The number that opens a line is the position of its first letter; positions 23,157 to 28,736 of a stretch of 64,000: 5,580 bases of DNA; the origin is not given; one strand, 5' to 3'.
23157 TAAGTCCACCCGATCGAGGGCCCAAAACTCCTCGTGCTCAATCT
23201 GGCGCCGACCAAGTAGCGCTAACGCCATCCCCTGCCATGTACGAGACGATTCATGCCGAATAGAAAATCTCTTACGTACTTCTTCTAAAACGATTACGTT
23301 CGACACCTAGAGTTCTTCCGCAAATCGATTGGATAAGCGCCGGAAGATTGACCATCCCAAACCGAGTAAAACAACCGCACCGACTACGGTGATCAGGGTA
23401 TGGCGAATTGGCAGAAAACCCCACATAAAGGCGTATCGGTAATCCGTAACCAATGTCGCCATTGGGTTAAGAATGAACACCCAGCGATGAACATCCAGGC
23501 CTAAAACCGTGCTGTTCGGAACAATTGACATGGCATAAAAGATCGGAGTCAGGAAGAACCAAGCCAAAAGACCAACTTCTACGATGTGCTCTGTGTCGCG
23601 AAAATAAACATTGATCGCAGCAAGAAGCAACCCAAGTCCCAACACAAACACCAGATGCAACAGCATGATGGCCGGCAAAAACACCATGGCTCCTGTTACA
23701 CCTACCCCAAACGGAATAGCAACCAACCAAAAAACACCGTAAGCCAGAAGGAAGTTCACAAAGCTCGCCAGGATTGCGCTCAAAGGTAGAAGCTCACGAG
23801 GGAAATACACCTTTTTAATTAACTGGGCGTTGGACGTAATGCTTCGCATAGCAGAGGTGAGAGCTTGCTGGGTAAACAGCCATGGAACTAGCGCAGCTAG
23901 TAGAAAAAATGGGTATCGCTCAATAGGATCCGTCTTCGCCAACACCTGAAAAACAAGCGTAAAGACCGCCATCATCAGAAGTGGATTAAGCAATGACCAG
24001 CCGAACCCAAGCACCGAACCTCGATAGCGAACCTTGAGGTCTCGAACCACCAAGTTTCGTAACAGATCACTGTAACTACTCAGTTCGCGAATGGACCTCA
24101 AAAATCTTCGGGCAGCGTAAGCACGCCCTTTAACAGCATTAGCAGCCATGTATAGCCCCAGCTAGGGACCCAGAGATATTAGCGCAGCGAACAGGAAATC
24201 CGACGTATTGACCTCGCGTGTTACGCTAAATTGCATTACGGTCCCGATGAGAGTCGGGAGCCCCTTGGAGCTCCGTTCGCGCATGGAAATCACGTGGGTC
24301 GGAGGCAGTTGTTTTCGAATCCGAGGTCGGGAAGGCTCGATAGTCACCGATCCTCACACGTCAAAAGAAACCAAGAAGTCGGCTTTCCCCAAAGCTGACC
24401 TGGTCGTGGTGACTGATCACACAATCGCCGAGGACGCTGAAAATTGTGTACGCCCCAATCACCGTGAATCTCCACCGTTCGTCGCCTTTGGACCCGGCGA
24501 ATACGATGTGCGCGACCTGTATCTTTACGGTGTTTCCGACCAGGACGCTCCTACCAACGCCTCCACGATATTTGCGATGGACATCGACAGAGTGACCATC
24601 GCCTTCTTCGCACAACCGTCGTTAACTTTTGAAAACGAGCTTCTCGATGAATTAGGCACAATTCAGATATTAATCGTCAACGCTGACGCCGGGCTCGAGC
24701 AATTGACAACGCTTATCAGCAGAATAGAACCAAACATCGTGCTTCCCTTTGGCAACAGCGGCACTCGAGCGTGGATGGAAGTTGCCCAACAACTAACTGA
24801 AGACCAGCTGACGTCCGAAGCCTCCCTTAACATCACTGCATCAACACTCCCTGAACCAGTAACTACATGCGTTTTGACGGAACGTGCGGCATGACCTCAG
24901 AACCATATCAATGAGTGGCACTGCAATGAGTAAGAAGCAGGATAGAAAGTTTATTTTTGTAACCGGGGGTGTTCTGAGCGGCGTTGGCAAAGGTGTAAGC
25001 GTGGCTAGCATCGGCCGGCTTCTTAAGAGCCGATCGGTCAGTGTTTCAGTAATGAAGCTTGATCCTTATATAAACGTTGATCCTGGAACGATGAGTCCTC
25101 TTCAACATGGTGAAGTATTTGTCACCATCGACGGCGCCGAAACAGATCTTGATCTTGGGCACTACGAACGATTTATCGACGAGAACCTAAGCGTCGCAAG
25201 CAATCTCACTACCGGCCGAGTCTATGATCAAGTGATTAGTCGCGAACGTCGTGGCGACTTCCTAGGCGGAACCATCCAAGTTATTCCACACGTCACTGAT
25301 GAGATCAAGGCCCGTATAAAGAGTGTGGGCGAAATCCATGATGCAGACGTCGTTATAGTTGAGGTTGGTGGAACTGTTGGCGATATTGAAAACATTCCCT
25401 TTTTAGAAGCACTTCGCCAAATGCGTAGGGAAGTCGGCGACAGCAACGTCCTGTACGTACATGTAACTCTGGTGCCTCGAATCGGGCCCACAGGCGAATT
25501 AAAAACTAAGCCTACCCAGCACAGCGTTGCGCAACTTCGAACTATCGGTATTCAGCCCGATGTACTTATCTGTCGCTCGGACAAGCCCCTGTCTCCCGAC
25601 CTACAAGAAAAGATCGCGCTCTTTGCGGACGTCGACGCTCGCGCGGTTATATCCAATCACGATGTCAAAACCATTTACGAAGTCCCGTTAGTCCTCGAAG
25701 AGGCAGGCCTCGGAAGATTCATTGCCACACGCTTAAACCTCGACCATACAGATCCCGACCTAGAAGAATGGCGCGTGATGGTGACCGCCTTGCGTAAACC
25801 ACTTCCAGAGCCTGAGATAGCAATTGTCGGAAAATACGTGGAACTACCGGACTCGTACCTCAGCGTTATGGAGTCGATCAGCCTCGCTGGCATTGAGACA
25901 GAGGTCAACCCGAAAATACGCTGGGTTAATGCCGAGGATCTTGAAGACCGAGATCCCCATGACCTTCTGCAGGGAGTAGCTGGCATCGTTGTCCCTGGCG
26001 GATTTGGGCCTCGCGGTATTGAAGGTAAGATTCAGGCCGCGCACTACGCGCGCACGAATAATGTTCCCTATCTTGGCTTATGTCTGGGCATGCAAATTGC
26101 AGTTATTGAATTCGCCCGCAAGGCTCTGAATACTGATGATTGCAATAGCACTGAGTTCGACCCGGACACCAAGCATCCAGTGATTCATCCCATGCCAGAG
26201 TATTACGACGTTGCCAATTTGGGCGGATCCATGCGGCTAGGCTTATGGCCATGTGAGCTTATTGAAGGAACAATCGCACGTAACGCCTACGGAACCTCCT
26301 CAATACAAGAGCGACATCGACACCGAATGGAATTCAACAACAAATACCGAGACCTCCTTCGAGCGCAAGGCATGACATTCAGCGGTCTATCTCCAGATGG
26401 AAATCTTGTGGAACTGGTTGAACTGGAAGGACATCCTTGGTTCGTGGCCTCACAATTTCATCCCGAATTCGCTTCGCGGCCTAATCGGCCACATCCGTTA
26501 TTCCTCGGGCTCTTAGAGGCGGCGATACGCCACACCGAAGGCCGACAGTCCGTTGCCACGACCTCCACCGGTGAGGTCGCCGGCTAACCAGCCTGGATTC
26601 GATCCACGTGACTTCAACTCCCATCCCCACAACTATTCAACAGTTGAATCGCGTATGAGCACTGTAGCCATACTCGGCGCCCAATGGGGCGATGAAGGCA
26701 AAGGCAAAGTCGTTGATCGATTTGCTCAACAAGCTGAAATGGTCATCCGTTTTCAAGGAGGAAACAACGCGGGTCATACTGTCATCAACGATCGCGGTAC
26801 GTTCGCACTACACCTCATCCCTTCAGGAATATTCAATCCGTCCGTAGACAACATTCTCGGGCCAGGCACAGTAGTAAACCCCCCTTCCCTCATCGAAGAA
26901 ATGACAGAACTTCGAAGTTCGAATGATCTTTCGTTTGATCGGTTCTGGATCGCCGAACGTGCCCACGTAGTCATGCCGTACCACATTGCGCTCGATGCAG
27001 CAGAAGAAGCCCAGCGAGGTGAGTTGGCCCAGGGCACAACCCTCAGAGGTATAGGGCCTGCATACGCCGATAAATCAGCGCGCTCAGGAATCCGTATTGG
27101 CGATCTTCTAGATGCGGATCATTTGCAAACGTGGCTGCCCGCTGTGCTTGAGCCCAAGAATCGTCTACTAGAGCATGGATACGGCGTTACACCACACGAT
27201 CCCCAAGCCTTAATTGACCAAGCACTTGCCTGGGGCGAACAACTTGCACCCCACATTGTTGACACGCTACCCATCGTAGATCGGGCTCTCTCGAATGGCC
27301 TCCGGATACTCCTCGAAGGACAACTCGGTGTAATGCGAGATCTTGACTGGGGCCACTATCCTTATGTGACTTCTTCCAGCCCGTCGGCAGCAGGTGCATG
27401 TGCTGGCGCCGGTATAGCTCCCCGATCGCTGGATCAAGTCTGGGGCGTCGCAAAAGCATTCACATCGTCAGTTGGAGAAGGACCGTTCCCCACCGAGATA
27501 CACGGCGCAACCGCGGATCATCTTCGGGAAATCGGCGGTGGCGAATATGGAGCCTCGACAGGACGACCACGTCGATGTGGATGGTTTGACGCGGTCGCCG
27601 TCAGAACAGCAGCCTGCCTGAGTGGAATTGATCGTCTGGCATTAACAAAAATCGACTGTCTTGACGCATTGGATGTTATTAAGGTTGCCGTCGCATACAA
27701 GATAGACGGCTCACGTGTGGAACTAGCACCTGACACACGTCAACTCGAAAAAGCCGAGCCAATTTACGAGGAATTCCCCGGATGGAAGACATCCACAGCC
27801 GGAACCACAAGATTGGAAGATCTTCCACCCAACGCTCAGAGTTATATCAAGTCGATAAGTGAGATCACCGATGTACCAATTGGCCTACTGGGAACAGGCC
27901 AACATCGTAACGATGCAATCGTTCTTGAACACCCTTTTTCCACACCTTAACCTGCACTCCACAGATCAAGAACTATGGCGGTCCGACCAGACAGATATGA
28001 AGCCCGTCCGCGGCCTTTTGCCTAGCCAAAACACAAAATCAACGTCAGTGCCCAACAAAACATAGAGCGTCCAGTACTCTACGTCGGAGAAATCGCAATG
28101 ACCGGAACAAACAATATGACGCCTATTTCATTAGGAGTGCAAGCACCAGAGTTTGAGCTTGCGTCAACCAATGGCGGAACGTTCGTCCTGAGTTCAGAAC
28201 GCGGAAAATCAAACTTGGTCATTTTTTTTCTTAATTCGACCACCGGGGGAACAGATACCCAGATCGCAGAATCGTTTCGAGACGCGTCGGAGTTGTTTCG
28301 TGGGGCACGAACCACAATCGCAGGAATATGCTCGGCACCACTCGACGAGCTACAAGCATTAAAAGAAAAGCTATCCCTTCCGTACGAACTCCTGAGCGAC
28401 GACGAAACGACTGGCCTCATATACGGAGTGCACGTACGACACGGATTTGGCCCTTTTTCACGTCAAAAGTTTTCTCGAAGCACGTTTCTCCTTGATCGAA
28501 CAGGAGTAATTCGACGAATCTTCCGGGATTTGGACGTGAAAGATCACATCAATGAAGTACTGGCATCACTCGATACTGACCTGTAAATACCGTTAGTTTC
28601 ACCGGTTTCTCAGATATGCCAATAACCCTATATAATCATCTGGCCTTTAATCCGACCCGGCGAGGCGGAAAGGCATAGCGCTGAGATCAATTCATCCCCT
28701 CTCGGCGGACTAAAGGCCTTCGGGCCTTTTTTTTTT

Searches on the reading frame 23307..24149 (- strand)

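Call 25: search_protein_families(library=pfam, proteins=[window:23307-24149:-], max_evalue=0.01)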
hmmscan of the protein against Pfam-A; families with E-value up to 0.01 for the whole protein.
window:23307-24149:- (280 aa): 1 family
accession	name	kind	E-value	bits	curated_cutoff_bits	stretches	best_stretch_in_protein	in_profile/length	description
PF01061.29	ABC2_membrane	-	4.5e-13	49.7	26.9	1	31-235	4-204/211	ABC-2 type transporter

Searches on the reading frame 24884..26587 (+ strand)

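Call 48: search_protein_families(library=pfam, proteins=[window:24884-26587:+], max_evalue=0.001)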
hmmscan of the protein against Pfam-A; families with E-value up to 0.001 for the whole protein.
window:24884-26587:+ (567 aa): 3 families
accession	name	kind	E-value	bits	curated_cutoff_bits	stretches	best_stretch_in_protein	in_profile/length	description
PF06418.20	CTP_synth_N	-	2.8e-124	414.2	26.1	1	22-286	1-265/265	CTP synthase N-terminus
PF00117.34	GATase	-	5.8e-33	114.6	22.8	1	321-545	2-189/190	Glutamine amidotransferase class-I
PF07722.19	Peptidase_C26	-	0.00013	22.2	20.5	1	388-528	100-219/219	Peptidase C26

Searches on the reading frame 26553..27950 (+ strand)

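Call 48: search_protein_families(library=pfam, proteins=[window:26553-27950:+], max_evalue=0.001)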
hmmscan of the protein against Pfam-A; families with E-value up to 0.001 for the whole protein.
window:26553-27950:+ (465 aa): 1 family
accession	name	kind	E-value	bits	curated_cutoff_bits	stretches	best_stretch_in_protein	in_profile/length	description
PF00709.27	Adenylsucc_synt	-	5.6e-161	536.4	27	1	39-456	1-416/416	Adenylosuccinate synthetase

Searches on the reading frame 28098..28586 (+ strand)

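Call 48: search_protein_families(library=pfam, proteins=[window:28098-28586:+], max_evalue=0.001)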
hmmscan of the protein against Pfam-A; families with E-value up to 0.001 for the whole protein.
window:28098-28586:+ (162 aa): 2 families
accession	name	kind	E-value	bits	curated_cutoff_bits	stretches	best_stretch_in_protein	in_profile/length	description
PF00578.27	AhpC-TSA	-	1.3e-14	54.6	26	1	13-140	2-123/124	AhpC/TSA family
PF08534.16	Redoxin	-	3.6e-07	30.5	26.6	1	13-147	3-137/148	Redoxin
